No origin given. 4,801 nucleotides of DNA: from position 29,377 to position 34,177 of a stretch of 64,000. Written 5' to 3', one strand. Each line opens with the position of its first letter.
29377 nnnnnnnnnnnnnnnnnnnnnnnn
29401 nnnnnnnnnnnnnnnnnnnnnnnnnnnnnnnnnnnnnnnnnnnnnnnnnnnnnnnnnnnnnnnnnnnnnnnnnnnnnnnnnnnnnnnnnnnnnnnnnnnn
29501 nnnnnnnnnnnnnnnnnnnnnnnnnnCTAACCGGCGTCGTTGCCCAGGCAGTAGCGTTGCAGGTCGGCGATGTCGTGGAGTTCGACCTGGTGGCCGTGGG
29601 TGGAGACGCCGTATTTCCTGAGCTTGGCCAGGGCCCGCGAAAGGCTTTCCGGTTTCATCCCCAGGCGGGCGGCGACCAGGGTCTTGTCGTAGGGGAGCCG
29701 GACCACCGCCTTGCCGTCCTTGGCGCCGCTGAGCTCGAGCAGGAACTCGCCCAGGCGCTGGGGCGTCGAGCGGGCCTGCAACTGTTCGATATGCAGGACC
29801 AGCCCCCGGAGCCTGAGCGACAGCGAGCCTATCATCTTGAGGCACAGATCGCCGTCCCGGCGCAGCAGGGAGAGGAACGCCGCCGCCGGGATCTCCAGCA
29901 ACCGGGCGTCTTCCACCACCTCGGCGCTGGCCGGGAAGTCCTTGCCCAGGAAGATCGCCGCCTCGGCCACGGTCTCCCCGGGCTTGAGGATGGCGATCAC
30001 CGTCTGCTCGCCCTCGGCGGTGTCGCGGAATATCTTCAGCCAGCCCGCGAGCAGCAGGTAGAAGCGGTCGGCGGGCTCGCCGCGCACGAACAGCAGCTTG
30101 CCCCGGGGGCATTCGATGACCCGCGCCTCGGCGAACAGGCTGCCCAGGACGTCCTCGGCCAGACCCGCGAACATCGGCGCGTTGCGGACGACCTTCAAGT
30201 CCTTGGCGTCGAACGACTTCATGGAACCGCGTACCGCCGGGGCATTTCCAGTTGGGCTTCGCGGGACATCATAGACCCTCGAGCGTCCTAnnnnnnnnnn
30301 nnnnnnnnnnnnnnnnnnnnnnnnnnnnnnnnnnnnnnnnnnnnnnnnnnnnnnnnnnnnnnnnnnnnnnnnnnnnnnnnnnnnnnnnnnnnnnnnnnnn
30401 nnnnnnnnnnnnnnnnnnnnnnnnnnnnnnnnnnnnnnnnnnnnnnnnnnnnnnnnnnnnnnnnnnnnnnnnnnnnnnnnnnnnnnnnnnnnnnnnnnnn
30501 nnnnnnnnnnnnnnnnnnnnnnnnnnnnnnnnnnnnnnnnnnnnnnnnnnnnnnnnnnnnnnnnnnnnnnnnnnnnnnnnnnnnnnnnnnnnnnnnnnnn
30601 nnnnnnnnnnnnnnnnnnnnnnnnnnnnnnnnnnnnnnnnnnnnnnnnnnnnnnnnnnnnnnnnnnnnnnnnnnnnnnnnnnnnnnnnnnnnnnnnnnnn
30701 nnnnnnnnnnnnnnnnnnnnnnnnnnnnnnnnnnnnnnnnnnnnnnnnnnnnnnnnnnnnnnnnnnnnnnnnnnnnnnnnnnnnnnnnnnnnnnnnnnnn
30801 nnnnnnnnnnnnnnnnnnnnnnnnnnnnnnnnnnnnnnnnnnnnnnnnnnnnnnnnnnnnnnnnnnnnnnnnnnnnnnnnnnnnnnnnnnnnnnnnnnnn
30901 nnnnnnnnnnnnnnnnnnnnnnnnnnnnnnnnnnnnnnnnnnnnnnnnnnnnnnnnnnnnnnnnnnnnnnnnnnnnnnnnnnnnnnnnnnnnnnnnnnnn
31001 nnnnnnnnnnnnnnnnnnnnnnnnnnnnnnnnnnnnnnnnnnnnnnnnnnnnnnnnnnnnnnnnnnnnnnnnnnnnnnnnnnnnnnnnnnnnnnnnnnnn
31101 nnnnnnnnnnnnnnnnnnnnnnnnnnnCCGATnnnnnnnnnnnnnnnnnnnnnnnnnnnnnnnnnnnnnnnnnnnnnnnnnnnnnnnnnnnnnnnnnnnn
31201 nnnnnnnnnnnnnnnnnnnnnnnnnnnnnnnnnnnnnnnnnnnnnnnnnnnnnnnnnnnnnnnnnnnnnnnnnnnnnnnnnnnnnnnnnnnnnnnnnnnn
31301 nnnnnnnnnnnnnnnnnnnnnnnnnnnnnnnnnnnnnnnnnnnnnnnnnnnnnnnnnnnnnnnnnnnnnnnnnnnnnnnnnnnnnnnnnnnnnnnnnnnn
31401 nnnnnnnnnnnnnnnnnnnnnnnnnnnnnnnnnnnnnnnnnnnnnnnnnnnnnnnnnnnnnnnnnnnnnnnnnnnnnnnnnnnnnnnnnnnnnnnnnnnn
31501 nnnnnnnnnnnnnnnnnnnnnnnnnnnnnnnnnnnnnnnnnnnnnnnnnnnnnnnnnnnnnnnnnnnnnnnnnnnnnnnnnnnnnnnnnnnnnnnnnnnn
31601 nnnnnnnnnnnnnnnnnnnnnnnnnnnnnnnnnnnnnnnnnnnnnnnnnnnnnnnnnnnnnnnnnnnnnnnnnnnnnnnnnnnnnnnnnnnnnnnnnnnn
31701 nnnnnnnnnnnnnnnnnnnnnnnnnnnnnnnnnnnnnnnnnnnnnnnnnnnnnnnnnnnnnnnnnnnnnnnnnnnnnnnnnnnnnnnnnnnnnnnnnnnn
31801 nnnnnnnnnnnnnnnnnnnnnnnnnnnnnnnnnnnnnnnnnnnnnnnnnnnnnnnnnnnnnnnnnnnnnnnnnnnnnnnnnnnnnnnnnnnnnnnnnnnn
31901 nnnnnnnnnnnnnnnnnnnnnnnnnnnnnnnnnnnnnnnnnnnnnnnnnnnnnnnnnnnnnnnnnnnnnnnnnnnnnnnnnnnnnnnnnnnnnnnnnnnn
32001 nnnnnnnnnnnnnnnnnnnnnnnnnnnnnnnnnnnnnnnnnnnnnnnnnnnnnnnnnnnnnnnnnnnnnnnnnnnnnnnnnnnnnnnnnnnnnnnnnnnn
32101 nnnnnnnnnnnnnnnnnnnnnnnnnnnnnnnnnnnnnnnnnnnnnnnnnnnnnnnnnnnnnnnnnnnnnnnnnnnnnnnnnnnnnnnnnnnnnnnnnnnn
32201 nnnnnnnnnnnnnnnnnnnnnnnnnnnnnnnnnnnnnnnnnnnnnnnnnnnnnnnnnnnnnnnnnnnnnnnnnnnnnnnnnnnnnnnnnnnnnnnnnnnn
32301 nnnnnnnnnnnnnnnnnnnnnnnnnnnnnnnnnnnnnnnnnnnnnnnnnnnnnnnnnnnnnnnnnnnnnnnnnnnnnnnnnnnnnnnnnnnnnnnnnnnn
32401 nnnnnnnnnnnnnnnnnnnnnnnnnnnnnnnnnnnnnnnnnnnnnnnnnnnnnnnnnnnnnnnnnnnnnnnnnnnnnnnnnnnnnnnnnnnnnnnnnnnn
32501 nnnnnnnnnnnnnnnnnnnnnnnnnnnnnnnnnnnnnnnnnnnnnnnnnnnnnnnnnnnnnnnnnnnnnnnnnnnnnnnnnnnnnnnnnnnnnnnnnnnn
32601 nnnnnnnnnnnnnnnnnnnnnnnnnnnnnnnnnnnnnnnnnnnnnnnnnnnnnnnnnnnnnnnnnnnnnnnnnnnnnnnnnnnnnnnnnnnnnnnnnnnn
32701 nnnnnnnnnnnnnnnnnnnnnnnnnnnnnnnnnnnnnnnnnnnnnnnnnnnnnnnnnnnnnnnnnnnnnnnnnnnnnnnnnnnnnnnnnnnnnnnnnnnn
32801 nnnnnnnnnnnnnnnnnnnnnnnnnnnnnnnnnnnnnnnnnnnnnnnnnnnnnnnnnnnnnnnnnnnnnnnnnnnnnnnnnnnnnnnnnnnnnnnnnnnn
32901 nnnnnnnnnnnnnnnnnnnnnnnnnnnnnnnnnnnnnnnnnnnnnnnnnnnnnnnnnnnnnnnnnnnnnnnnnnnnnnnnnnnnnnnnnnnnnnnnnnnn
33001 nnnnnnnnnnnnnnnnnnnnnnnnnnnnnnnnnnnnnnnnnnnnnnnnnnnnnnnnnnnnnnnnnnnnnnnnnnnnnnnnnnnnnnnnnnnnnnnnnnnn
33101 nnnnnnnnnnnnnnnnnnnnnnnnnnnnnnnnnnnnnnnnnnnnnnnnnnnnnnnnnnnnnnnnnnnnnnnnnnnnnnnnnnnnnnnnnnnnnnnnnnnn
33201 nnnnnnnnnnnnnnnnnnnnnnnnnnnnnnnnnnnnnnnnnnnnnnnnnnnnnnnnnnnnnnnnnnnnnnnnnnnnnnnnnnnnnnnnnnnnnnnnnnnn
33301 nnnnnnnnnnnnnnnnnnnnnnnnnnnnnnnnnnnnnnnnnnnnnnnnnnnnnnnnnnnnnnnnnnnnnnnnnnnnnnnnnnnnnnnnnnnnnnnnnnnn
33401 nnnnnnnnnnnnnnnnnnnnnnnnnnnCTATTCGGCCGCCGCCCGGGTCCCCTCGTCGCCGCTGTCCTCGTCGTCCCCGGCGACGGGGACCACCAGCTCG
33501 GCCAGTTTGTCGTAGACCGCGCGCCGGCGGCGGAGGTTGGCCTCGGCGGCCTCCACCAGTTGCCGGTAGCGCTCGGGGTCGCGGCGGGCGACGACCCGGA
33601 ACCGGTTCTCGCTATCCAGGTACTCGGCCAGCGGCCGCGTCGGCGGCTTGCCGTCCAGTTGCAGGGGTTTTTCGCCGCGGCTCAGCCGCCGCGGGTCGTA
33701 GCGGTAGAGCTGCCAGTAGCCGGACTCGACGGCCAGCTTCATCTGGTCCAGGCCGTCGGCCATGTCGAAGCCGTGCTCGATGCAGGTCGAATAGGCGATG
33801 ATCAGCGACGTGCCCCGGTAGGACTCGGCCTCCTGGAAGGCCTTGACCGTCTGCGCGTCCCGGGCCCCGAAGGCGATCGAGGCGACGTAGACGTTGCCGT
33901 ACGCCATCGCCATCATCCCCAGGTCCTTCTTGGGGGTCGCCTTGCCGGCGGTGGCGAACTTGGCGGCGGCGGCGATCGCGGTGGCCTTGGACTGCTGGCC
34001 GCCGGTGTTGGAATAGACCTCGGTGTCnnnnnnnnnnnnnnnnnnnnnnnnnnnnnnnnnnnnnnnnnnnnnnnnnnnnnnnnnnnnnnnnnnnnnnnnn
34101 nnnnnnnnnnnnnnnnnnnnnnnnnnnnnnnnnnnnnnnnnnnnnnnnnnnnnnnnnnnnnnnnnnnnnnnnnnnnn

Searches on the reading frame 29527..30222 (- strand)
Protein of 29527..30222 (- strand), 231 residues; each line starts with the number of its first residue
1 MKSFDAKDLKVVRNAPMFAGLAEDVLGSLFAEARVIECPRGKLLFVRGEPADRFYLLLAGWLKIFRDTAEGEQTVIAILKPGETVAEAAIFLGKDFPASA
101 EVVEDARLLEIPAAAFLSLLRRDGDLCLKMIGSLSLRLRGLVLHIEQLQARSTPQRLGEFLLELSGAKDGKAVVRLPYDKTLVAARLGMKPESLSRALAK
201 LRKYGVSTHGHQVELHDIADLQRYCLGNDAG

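Call 55: search_protein_families(library=ncbifam, proteins=[window:29527-30222:-], max_evalue=0.00001)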
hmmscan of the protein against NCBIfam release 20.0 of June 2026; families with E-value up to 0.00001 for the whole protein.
window:29527-30222:- (231 aa): 8 families
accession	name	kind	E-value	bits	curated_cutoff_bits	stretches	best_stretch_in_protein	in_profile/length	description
NF006901.0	PRK09392.1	equivalog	2.8e-44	151.2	211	1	6-225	3-221/236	transcriptional activator FtrB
NF050815.1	TransActFtrBCaul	equivalog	4.5e-33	114.5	300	1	5-223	4-221/251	transcriptional activator FtrB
TIGR03697.1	NtcA_cyano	equivalog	2.1e-09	37.4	244.95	1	41-219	1-186/193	global nitrogen regulator NtcA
NF050806.1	TransRegFixKCaul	equivalog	3.9e-09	36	300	1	30-222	20-211/215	transcriptional regulator FixK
NF008732.0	PRK11753.1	equivalog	2.2e-08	33.8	266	1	24-168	14-159/214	cAMP-activated global transcriptional regulator CRP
NF008365.0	PRK11161.1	subfamily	9.8e-07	28.3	228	1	40-222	54-240/250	fumarate/nitrate reduction transcriptional regulator Fnr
NF041163.2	encap_f2b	equivalog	4.9e-06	25.9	400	1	13-127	74-190/450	family 2B encapsulin nanocompartment shell protein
NF058543.1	ActPatMycb56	equivalog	6.6e-06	25.2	460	1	17-105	3-88/317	acetyltransferase Pat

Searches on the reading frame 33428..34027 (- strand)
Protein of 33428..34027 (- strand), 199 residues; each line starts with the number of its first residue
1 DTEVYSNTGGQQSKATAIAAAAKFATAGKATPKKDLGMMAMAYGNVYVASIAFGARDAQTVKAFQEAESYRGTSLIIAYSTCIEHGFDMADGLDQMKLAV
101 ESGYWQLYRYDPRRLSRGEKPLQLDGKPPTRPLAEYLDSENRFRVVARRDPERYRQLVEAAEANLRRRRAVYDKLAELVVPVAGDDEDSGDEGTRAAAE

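Call 57: find_encoding_contigs(protein=window:33428-34027:-, flank=10000, max_places=10)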
Protein window:33428-34027:- (199 aa): no gene with exactly this product is on record in the collection.
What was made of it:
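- Tried and rejected: A guessed partial protein was not on record (call 57).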
